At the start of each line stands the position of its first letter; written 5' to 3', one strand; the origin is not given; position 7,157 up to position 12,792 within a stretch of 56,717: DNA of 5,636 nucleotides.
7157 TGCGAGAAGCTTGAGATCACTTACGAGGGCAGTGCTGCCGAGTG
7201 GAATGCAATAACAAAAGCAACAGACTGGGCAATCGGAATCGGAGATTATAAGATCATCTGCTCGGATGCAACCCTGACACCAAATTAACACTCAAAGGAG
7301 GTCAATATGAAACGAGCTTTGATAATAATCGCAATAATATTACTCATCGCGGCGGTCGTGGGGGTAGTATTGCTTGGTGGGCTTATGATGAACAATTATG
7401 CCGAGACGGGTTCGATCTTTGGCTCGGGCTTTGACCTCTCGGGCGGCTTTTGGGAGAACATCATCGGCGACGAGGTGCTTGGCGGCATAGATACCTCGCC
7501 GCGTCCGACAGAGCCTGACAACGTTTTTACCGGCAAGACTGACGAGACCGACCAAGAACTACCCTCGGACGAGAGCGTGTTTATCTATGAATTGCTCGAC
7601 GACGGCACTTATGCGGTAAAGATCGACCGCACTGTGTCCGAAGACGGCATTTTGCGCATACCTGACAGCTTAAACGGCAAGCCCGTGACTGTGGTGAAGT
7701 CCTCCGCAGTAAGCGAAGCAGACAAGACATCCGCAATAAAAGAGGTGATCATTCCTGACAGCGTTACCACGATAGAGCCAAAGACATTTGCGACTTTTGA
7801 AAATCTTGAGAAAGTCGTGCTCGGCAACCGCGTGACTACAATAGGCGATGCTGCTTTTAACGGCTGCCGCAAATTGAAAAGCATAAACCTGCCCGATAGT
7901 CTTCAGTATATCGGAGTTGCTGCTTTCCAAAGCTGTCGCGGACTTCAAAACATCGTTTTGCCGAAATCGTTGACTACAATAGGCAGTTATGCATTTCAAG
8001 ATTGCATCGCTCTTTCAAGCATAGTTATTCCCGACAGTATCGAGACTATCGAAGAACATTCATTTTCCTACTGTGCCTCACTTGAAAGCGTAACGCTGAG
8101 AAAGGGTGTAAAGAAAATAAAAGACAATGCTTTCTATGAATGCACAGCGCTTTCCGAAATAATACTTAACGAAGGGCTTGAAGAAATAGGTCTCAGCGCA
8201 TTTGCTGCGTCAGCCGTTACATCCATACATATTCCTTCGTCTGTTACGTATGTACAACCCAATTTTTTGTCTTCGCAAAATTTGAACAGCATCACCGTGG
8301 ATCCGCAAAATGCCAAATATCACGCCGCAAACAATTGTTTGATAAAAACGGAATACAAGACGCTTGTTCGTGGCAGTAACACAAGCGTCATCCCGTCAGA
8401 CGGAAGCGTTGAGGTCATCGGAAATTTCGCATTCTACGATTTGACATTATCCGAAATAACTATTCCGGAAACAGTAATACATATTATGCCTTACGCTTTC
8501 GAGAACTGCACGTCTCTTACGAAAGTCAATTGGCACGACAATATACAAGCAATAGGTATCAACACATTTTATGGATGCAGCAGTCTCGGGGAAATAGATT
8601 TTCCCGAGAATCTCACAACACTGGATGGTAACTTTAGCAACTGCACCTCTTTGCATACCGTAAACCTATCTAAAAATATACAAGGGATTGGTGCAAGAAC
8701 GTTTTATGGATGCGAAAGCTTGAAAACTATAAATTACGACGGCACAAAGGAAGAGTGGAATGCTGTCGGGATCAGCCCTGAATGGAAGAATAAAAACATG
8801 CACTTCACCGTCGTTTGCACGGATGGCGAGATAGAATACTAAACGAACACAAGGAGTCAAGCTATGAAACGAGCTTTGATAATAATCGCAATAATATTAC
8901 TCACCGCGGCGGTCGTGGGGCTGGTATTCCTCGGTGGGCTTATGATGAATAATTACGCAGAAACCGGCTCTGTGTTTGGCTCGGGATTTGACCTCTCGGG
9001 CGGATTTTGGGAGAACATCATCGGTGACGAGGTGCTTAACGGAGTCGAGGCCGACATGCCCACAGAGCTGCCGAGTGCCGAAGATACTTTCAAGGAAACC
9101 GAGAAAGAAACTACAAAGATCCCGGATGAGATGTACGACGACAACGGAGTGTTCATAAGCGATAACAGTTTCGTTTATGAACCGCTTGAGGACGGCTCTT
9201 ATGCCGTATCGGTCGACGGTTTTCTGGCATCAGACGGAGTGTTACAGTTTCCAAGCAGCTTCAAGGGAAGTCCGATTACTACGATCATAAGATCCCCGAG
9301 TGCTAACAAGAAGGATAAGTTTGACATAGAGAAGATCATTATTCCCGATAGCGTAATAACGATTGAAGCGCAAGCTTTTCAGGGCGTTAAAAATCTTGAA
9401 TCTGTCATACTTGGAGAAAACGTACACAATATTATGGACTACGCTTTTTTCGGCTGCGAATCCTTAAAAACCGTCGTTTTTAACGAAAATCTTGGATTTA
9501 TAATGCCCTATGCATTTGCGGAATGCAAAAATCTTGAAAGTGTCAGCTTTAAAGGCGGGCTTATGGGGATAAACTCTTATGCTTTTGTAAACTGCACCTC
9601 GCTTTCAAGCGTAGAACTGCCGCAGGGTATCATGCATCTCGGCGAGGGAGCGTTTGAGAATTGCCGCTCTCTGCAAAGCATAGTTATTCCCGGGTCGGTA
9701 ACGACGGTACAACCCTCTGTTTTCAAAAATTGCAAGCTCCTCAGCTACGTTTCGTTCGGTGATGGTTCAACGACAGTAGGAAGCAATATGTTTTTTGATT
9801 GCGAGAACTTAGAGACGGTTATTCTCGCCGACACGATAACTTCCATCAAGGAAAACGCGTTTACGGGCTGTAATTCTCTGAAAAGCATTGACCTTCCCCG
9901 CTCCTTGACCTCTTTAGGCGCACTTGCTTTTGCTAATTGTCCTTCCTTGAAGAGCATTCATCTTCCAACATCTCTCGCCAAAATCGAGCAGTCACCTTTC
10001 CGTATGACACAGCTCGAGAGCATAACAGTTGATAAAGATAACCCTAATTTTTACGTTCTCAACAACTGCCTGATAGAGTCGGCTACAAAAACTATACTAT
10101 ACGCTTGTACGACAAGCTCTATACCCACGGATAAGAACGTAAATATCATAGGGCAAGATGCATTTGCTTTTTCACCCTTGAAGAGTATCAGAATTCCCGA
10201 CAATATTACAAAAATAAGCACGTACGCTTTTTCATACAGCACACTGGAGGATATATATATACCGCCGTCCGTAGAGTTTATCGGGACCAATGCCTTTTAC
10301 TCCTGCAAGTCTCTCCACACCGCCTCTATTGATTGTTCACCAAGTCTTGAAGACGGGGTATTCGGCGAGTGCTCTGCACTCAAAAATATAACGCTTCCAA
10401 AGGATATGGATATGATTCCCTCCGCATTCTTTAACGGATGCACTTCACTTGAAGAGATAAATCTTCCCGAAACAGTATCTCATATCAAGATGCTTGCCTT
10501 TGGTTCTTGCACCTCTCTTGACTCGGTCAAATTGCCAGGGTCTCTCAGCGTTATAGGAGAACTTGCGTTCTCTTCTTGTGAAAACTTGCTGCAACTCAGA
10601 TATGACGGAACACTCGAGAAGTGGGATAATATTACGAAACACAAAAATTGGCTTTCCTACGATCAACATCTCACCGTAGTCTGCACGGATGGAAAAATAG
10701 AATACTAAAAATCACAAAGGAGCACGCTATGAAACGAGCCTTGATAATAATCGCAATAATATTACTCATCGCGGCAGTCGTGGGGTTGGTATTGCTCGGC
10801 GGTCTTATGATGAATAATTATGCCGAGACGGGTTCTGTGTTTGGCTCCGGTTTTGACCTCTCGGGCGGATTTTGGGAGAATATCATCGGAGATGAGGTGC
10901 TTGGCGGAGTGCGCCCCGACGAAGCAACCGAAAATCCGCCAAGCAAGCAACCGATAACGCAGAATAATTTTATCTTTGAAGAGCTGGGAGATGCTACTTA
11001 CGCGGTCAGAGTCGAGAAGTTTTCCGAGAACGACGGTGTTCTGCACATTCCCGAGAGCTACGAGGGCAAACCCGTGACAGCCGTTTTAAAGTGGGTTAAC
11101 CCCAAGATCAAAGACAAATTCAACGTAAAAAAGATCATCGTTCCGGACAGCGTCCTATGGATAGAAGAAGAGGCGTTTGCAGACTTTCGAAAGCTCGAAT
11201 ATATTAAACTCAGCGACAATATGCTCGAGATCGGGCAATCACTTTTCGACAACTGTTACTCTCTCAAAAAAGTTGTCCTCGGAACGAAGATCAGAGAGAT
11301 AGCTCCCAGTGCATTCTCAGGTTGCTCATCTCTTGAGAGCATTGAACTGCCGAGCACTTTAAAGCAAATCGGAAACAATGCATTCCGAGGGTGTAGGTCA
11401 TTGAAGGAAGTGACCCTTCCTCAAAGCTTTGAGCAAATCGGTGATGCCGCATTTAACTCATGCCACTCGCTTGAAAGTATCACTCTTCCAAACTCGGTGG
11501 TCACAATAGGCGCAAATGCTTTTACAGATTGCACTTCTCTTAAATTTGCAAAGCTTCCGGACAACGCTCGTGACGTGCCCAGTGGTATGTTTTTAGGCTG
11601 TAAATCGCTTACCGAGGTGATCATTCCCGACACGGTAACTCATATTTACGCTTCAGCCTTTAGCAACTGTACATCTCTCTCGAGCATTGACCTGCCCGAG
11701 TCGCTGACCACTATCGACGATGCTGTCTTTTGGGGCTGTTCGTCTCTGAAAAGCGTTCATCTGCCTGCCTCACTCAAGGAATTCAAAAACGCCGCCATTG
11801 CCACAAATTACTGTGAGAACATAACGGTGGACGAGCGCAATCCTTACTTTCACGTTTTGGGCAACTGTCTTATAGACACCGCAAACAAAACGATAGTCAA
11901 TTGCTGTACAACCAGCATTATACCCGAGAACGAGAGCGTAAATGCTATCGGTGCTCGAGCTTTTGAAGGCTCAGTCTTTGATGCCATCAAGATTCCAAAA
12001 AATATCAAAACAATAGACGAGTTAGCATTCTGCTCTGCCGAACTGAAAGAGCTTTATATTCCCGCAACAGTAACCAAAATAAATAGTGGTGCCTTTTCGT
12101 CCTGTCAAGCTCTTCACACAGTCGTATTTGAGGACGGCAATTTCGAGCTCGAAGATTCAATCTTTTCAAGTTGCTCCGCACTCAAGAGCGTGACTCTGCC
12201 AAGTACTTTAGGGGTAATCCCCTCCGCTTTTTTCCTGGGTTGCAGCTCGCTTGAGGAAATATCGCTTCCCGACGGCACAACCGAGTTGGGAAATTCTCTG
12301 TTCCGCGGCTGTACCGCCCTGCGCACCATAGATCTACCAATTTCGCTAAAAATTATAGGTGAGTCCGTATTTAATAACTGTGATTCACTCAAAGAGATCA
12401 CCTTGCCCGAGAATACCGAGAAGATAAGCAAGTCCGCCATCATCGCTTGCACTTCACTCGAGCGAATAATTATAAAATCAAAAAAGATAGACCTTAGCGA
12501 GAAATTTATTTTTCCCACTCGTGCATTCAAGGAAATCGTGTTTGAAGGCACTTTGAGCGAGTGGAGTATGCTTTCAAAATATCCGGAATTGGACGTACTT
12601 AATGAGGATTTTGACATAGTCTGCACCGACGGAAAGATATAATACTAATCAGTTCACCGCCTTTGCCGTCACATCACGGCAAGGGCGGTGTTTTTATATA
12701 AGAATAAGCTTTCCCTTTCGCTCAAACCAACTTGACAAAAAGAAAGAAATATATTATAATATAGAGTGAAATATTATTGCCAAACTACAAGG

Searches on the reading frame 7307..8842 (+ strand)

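Call 12: search_protein_families(library=pfam, proteins=[window:7307-8842:+], max_evalue=0.001)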
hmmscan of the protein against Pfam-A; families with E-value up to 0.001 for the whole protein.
window:7307-8842:+ (511 aa): 4 families
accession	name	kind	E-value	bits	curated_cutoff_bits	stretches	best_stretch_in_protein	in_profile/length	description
PF13306.12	LRR_5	-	6.3e-80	265.7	27.7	3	142-259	11-126/127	BspA type Leucine rich repeat region (6 copies)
PF13855.12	LRR_8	-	3.4e-19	68.8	27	0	169-218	5-56/61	Leucine rich repeat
PF12799.13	LRR_4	-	2.7e-06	27.9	27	0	166-195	2-30/44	Leucine Rich repeats (2 copies)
PF23952.1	LRR_EndoS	-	0.00034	21.3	27.9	0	402-457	36-116/116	Endo-beta-N-acetylglucosaminidase EndoS LRR domain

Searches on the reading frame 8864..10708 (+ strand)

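Call 12: search_protein_families(library=pfam, proteins=[window:8864-10708:+], max_evalue=0.001)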
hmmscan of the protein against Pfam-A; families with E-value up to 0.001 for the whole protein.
window:8864-10708:+ (614 aa): 4 families
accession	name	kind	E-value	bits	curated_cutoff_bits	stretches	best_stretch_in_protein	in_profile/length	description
PF13306.12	LRR_5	-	1.1e-113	374.9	27.7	5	213-336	3-123/127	BspA type Leucine rich repeat region (6 copies)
PF13855.12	LRR_8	-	2.2e-19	69.4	27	1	316-367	3-56/61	Leucine rich repeat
PF12799.13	LRR_4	-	6.1e-06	26.7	27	0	315-344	2-30/44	Leucine Rich repeats (2 copies)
PF23952.1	LRR_EndoS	-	9.8e-06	26.2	27.9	0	324-387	46-111/116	Endo-beta-N-acetylglucosaminidase EndoS LRR domain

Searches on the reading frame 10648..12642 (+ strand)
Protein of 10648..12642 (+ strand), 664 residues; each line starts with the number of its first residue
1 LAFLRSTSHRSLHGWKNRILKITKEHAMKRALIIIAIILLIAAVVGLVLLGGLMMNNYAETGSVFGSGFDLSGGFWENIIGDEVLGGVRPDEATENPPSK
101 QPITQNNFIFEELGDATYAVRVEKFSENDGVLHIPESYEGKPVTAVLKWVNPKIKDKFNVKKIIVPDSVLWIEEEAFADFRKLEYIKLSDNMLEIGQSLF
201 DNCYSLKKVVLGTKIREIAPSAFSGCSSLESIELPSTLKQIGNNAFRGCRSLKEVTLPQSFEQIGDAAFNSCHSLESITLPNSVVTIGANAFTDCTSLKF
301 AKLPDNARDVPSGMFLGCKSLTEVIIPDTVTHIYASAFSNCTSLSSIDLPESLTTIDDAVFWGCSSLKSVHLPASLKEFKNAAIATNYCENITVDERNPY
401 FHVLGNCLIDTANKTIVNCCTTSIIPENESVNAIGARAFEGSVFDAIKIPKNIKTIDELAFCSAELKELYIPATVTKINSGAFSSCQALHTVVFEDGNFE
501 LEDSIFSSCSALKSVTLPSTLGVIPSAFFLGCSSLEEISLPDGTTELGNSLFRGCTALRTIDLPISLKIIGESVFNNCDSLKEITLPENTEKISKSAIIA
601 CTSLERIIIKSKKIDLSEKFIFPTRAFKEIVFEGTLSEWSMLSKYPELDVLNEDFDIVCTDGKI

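Call 12: search_protein_families(library=pfam, proteins=[window:10648-12642:+], max_evalue=0.001)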
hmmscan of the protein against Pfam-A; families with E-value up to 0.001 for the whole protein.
window:10648-12642:+ (664 aa): 4 families
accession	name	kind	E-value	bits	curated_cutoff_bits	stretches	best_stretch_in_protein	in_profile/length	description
PF13306.12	LRR_5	-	3.1e-109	360.5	27.7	4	263-386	2-122/127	BspA type Leucine rich repeat region (6 copies)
PF13855.12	LRR_8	-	3.7e-26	91.1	27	1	213-257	11-56/61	Leucine rich repeat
PF23952.1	LRR_EndoS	-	1.2e-06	29.2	27.9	0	329-375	46-92/116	Endo-beta-N-acetylglucosaminidase EndoS LRR domain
PF12799.13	LRR_4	-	1.4e-05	25.6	27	0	182-219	2-40/44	Leucine Rich repeats (2 copies)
